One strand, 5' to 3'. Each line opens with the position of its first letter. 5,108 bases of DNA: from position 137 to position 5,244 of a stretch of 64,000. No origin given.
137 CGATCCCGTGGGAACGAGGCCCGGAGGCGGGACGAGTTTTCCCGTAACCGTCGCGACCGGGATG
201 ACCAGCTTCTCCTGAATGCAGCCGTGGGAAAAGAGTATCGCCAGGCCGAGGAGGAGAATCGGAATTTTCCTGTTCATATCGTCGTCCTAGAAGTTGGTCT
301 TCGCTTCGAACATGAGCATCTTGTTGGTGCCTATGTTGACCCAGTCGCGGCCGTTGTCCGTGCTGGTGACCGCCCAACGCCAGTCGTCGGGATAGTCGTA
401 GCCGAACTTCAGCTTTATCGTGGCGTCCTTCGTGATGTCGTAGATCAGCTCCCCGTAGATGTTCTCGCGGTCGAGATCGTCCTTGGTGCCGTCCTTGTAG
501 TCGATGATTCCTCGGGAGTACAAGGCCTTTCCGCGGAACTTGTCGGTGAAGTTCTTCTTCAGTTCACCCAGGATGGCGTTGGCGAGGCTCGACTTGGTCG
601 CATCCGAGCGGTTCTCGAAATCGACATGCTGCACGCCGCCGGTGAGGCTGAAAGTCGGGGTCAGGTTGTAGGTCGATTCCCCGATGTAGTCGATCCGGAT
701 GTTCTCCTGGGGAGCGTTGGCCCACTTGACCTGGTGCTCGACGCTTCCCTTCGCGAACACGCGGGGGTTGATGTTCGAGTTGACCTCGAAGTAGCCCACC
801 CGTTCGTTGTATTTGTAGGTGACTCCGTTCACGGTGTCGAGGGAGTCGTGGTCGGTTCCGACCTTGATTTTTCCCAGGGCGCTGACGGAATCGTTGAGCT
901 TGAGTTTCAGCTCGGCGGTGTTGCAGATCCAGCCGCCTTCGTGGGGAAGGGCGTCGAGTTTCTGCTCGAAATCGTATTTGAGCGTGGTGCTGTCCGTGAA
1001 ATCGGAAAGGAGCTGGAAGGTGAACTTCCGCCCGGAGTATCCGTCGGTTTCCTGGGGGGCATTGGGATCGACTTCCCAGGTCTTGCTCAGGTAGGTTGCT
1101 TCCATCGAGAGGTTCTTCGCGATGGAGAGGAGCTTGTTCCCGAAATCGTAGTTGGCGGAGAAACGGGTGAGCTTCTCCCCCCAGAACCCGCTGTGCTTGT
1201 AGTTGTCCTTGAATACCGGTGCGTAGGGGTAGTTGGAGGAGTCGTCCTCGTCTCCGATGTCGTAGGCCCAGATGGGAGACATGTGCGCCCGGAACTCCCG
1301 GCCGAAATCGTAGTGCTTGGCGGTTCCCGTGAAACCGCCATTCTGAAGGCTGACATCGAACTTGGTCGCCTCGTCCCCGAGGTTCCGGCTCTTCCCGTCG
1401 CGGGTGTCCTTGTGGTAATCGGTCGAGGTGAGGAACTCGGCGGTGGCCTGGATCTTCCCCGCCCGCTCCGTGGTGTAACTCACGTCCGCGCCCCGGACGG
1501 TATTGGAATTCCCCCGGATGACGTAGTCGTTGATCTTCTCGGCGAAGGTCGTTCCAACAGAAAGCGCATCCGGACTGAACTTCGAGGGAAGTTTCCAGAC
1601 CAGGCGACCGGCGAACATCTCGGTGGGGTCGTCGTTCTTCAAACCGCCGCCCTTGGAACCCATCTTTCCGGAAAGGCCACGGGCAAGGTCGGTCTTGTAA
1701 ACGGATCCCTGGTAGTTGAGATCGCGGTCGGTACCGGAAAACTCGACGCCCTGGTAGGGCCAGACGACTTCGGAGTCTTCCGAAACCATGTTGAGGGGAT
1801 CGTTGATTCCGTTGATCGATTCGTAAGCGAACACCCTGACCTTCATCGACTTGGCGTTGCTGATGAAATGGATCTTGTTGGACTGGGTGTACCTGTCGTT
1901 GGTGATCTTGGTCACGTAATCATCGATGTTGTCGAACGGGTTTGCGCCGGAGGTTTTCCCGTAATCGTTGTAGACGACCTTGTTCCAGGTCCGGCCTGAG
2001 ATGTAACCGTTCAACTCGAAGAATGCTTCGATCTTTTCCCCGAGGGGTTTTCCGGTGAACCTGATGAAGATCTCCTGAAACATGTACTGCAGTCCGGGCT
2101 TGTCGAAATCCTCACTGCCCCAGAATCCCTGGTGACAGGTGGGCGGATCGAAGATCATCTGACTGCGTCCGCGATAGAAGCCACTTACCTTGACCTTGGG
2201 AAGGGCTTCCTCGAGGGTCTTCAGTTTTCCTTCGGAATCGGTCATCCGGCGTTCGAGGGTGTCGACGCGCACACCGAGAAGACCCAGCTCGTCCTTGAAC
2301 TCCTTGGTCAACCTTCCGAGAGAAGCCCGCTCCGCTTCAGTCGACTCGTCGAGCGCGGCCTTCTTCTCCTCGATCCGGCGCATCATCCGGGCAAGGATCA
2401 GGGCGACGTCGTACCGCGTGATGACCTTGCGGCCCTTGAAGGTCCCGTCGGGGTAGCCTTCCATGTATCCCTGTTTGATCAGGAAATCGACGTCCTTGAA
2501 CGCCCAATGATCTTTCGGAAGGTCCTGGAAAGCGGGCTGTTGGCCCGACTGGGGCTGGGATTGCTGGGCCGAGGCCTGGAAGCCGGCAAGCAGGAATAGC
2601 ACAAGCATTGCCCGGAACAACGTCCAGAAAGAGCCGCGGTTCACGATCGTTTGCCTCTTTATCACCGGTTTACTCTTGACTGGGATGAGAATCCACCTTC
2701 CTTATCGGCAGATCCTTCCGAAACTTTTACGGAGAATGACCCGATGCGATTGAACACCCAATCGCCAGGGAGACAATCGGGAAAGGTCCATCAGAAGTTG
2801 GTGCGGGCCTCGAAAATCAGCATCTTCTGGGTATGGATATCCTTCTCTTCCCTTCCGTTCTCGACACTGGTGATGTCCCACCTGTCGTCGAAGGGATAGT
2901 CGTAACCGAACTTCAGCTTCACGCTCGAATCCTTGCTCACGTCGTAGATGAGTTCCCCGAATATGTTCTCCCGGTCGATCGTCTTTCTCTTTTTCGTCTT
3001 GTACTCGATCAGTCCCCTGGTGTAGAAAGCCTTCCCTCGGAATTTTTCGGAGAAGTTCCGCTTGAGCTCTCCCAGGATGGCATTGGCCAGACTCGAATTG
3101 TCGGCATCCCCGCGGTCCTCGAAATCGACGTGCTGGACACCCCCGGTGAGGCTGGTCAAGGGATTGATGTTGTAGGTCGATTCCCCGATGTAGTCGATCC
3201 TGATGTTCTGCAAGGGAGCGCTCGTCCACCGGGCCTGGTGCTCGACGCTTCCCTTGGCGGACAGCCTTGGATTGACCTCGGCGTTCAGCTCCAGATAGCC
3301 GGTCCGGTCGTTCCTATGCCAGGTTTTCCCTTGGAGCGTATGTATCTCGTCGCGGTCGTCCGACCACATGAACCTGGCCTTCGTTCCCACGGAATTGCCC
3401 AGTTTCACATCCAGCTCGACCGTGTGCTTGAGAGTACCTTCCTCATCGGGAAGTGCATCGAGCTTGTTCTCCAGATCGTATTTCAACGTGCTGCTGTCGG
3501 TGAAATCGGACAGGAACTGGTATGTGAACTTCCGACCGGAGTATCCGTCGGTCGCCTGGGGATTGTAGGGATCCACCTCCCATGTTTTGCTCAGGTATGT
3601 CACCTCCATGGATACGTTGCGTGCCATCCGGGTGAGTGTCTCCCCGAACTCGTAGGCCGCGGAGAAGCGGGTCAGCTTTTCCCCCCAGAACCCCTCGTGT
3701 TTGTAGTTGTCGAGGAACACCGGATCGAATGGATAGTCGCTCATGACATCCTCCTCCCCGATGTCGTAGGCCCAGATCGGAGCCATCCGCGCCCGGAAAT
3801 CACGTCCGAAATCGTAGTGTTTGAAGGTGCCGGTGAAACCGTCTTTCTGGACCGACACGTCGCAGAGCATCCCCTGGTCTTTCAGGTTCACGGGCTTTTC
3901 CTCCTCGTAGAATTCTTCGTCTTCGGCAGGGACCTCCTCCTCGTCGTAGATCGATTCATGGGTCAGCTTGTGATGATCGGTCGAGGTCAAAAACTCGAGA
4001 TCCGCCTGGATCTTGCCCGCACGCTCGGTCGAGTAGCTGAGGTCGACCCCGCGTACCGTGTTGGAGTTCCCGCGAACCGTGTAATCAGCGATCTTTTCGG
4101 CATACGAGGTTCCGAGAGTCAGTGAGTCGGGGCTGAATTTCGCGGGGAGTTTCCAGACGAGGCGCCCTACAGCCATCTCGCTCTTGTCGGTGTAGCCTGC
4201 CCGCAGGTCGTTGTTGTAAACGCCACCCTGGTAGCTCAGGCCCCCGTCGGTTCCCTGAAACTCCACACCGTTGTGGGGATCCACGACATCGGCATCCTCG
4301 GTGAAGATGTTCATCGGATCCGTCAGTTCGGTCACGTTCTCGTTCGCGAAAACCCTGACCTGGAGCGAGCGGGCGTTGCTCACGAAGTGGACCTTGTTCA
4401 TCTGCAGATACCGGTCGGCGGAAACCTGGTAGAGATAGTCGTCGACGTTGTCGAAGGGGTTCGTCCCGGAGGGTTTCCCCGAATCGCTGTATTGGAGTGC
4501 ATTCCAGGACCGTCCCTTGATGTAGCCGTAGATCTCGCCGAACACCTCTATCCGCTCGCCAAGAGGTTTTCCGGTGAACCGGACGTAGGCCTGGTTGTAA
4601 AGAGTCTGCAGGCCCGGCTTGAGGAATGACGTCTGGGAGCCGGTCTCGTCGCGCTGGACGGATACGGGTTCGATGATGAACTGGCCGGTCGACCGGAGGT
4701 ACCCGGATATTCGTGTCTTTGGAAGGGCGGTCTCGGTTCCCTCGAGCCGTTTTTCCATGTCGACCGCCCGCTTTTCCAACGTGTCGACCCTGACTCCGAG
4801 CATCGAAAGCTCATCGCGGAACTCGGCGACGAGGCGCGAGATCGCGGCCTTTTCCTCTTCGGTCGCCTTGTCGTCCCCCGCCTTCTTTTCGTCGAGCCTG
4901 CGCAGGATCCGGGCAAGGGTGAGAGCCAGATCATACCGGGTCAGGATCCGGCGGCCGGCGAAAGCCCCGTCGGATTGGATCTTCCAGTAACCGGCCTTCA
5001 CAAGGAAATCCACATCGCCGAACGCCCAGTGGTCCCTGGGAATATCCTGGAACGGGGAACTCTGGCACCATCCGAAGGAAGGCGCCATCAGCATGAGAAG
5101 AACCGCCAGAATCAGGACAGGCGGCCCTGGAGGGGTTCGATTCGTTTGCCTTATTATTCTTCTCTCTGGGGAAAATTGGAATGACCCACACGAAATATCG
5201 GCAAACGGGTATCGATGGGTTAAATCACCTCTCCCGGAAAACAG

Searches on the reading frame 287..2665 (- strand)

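Call 8: search_protein_families(library=pfam, max_evalue=0.001, proteins=[window:287-2665:-])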
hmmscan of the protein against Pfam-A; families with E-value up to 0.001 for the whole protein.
window:287-2665:- (792 aa): 1 family
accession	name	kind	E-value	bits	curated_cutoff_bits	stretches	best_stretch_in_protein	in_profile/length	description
PF00395.25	SLH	-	3.7e-08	33.6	20.8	1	46-86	2-42/44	S-layer homology domain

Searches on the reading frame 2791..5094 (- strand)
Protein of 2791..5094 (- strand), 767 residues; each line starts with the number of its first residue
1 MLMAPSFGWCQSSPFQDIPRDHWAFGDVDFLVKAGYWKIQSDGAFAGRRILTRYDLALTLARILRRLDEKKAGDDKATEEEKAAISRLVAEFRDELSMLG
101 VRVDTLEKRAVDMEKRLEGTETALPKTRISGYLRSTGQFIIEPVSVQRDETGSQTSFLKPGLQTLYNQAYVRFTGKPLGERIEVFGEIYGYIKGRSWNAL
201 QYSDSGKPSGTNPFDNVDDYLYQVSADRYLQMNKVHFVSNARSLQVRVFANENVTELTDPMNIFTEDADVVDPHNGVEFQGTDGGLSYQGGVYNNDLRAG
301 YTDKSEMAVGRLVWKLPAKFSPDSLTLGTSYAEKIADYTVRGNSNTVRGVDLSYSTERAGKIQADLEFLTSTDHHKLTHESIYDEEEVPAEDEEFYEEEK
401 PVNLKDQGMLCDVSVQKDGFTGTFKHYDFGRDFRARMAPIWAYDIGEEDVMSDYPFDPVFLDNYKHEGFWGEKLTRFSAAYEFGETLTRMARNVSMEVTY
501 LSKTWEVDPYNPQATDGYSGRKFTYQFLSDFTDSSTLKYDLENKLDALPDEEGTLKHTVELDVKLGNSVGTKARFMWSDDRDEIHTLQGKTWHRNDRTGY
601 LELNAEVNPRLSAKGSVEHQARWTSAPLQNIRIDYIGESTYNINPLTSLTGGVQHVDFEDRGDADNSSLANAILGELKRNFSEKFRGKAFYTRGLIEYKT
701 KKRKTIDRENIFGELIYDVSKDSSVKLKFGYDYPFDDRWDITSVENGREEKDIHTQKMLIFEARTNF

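Call 8: search_protein_families(library=pfam, max_evalue=0.001, proteins=[window:2791-5094:-])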
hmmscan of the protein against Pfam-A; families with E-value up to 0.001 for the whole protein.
window:2791-5094:- (767 aa): 0 families

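Call 114: find_encoding_contigs(protein=window:2791-5094:-, flank=10000, max_places=2)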
Protein window:2791-5094:- (767 aa): no gene with exactly this product is on record in the collection.
